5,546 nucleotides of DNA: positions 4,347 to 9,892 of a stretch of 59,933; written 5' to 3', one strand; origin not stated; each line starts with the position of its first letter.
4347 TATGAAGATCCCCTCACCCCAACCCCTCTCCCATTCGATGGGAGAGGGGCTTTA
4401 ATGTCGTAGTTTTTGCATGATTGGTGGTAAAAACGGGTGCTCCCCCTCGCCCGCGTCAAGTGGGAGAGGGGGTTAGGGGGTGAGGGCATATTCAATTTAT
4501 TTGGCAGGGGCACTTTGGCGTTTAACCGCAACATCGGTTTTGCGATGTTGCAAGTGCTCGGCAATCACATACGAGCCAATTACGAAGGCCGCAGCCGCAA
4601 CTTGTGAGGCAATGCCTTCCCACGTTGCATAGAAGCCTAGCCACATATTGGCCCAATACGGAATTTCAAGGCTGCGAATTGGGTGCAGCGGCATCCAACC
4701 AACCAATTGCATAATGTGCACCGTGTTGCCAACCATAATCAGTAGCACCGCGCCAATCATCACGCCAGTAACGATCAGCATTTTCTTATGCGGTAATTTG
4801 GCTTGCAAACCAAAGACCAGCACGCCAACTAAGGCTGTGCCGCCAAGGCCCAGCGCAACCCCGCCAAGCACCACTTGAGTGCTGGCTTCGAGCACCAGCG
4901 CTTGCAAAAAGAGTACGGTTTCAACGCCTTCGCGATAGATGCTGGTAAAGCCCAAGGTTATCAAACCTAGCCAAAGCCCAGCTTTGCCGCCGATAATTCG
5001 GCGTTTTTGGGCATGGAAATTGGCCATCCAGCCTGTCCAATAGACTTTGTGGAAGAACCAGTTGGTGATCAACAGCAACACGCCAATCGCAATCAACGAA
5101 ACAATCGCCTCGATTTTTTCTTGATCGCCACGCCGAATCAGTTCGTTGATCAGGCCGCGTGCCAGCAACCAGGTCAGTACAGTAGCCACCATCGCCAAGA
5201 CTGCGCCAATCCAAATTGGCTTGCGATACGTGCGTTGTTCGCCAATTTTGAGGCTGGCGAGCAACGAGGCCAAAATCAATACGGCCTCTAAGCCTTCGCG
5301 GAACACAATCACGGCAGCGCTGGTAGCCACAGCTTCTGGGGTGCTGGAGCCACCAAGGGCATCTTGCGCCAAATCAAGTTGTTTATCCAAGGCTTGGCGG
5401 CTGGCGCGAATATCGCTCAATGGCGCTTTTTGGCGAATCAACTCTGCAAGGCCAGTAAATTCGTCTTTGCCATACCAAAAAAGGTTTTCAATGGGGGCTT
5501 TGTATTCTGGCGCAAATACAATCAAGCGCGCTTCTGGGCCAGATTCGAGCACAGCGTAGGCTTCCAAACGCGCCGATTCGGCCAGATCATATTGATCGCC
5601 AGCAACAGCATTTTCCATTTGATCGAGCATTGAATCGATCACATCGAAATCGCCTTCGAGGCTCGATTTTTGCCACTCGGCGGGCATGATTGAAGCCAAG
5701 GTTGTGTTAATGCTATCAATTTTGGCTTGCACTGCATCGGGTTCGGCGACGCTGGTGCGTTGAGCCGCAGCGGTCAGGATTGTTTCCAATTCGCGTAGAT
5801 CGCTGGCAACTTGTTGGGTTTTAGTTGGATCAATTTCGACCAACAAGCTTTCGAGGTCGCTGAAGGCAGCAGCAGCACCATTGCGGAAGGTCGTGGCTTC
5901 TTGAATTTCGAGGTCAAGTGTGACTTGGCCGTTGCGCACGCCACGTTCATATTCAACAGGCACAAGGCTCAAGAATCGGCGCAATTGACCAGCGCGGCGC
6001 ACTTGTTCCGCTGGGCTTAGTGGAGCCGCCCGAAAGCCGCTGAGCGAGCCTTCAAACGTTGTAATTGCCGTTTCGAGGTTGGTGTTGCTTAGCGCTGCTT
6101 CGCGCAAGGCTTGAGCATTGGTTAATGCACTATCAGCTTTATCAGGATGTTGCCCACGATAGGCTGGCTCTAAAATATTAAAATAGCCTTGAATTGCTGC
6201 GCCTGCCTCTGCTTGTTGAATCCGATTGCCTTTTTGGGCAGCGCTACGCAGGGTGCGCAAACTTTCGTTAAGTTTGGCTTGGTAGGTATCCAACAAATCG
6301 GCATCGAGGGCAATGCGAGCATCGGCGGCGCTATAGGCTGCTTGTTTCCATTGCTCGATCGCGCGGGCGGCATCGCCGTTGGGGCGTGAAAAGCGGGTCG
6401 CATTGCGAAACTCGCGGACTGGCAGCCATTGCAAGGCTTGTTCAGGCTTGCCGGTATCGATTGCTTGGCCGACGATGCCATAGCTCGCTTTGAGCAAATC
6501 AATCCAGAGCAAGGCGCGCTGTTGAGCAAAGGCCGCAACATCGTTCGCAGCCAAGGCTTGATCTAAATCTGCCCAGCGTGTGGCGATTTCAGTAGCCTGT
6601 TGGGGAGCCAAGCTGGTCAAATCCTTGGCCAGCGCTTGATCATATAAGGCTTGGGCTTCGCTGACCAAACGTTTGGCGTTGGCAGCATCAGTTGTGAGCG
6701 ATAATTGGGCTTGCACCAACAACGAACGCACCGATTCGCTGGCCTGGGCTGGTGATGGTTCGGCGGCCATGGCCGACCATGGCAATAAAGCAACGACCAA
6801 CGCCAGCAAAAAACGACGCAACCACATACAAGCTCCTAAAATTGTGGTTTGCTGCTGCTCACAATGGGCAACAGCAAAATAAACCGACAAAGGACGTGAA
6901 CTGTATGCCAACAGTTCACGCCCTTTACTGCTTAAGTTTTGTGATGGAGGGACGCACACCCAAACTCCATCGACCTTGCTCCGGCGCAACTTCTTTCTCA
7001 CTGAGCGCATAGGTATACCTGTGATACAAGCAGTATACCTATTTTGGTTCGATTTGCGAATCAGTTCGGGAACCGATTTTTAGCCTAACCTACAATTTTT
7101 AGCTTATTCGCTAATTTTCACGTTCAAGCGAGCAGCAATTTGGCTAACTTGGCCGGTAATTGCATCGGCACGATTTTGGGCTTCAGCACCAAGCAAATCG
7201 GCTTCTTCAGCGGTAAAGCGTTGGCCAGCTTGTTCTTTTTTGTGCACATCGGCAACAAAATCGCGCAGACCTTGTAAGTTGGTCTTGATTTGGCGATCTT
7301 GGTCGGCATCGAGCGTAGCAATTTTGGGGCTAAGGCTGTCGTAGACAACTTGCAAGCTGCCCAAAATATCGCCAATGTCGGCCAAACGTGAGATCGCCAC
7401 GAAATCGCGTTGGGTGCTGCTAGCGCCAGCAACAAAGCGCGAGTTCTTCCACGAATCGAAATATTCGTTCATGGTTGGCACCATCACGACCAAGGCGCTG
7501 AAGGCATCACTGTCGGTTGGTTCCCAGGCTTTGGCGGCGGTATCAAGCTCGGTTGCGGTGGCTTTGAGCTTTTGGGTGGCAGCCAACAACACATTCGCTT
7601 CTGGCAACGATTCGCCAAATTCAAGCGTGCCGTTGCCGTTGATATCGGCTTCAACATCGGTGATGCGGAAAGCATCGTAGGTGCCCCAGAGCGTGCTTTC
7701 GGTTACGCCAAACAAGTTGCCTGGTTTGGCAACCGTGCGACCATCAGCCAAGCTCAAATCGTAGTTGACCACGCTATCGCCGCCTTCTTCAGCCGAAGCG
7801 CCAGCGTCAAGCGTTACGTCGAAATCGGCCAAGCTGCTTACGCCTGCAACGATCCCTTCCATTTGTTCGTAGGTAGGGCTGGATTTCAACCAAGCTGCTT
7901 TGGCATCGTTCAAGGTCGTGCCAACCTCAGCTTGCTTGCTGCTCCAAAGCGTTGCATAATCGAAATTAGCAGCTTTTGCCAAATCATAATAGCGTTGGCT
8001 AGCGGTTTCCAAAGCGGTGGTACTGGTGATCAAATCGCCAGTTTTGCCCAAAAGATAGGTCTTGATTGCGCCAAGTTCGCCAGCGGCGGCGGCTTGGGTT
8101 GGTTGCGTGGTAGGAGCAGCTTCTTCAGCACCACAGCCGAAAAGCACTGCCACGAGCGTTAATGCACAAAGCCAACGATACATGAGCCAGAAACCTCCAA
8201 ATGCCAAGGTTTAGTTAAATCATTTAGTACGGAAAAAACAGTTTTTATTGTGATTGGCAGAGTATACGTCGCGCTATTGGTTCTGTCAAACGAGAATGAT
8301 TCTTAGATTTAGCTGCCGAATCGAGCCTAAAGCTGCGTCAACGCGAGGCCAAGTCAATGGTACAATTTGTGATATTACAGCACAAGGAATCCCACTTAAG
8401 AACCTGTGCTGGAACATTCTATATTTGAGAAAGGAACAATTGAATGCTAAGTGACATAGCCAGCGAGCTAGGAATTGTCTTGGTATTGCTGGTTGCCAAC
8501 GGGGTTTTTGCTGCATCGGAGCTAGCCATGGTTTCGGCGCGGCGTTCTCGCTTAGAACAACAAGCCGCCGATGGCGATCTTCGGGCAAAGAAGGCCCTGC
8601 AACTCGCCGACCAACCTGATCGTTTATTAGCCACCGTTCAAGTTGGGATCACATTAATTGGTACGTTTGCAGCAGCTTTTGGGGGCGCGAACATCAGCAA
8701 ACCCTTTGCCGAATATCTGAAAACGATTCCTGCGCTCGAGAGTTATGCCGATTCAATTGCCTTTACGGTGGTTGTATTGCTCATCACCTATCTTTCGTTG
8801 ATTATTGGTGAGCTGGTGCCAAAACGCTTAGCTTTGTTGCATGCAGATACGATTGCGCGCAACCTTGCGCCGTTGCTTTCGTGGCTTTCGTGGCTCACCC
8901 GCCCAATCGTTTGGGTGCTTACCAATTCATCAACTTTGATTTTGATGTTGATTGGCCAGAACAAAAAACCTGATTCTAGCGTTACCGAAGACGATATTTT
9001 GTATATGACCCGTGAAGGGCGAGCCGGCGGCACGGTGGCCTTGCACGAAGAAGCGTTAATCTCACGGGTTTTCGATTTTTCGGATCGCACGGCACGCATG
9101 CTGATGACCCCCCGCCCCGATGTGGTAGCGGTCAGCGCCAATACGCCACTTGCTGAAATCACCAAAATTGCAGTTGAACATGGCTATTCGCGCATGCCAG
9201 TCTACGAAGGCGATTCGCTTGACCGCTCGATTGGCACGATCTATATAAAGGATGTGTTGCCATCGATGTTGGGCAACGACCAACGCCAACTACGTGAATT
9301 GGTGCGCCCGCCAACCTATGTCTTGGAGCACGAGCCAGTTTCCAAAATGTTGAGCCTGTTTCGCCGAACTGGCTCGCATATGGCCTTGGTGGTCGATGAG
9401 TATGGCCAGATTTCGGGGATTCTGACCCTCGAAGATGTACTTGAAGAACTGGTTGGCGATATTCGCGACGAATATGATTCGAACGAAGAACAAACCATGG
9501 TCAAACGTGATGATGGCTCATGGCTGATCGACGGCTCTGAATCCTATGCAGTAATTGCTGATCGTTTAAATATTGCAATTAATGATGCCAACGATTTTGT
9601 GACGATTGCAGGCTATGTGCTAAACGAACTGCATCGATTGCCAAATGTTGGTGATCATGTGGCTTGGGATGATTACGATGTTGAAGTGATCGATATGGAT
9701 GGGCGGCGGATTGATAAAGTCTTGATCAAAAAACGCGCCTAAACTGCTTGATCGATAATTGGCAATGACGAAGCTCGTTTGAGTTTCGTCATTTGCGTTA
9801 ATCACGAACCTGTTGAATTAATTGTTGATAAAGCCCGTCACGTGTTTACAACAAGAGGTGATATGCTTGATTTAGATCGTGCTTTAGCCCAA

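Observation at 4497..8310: Iron-uptake module: FTR1 permease fused to a ~540-aa secreted helical domain, imelysin-like lipoprotein partner, and candidate Fur-like and DtxR-like operators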

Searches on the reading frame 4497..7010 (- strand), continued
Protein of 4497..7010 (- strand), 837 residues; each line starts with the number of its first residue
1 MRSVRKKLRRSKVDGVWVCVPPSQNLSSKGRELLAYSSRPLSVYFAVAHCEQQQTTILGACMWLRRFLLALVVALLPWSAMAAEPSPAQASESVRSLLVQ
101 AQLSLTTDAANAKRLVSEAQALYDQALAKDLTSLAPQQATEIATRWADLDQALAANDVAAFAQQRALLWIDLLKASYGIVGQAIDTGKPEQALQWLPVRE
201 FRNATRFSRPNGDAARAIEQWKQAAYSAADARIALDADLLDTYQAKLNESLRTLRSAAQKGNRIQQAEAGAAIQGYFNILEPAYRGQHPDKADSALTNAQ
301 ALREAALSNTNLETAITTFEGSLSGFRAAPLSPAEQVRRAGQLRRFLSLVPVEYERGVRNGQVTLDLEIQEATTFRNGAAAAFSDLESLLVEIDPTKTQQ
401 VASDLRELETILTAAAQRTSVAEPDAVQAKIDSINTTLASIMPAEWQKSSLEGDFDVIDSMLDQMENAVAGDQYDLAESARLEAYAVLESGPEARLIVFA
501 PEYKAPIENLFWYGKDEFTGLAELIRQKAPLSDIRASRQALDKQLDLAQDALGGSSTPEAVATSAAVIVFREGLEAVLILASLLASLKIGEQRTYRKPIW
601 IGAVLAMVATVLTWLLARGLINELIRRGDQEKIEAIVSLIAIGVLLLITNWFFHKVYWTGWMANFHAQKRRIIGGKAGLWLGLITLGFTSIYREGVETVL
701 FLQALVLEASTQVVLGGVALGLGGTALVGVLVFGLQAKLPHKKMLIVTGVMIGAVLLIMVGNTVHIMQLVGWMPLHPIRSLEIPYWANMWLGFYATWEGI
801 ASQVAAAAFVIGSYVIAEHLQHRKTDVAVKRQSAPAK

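Call 94: search_solved_structures(query=A1, max_evalue=10)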
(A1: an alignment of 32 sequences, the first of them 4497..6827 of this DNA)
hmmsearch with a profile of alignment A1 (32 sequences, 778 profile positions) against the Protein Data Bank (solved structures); distinct sequences matched with E-value up to 10: 15.
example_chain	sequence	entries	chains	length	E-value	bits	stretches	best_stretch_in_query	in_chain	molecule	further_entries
5t5s_A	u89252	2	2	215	0.14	13.5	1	339-414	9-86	Alanine--tRNA ligase, cytoplasmic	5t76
7k46_A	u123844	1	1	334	0.54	11.5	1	16-110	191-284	Aspartate carbamoyltransferase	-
6ovn_A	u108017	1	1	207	0.66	11.2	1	444-499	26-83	Alpha chain Clone 2 TCR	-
2voy_G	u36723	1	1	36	0.69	11.2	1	564-587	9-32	SARCOPLASMIC/ENDOPLASMIC RETICULUM CALCIUM ATPASE 1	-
9j4t_D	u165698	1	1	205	0.87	10.8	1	444-499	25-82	SPR epitope specific TCR CLB1 ALPHA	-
8shi_G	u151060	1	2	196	0.89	10.8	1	444-499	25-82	T cell receptor alpha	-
2cdg_A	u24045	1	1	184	0.94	10.7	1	444-497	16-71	TCR 5E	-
6dfx_G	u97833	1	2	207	0.96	10.7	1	444-499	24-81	T1D3 alpha chain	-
4mji_D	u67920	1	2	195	0.98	10.7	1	444-498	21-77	T-Cell Receptor Chain alpha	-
1ymm_D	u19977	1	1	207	1.1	10.6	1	444-498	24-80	T cell receptor alpha chain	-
7t2b_D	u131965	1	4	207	1.1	10.5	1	444-498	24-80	T cell receptor, 5F, alpha chain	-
2wbj_C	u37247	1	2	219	1.2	10.4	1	444-498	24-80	OB TCR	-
4en3_A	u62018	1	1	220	1.2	10.3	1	444-498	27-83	HUMAN NKT TCR ALPHA CHAIN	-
7phr_A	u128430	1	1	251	1.5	10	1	444-498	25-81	T-cell receptor alpha chain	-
7p2y_b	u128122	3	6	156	2.2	9.5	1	27-132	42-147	ATP synthase subunit b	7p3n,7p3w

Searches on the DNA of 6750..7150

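Call 48: search_rna_families(source=window, start=6750, end=7150, threshold=evalue, max_evalue=5)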
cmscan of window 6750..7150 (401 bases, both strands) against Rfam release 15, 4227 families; matches with E-value up to 5: 2.
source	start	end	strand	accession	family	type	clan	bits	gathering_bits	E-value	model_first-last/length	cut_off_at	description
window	6889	6964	-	RF02495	ohsC_RNA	Gene; antitoxin;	-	27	50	0.045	1-77/77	no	Oppression of Hydrophobic ORF by sRNA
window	6889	6926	-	RF02021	mir-3179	Gene; miRNA;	-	16.2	90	2.8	1-84/84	no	mir-3179 microRNA precursor family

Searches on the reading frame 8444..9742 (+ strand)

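Call 5: search_protein_families(library=pfam, proteins=[window:8444-9742:+], max_evalue=0.01)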
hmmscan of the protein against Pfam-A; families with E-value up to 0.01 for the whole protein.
window:8444-9742:+ (432 aa): 5 families
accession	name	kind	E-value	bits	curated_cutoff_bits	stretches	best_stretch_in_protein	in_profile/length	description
PF01595.25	CNNM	-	3.1e-48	164.3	28.4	1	11-198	2-177/181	Cyclin M transmembrane N-terminal domain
PF03471.22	CorC_HlyC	-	2.4e-21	76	27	1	354-430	2-79/81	Transporter associated domain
PF00571.33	CBS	-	4.6e-19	68.9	24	2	287-337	6-56/57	CBS domain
PF02674.22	Colicin_V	-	0.0042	17.5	29.3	1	69-129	26-86/144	Colicin V production protein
PF18870.6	HEPN_RES_NTD1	-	0.0071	17.1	27.4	0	326-384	18-78/131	HEPN/RES N-terminal domain 1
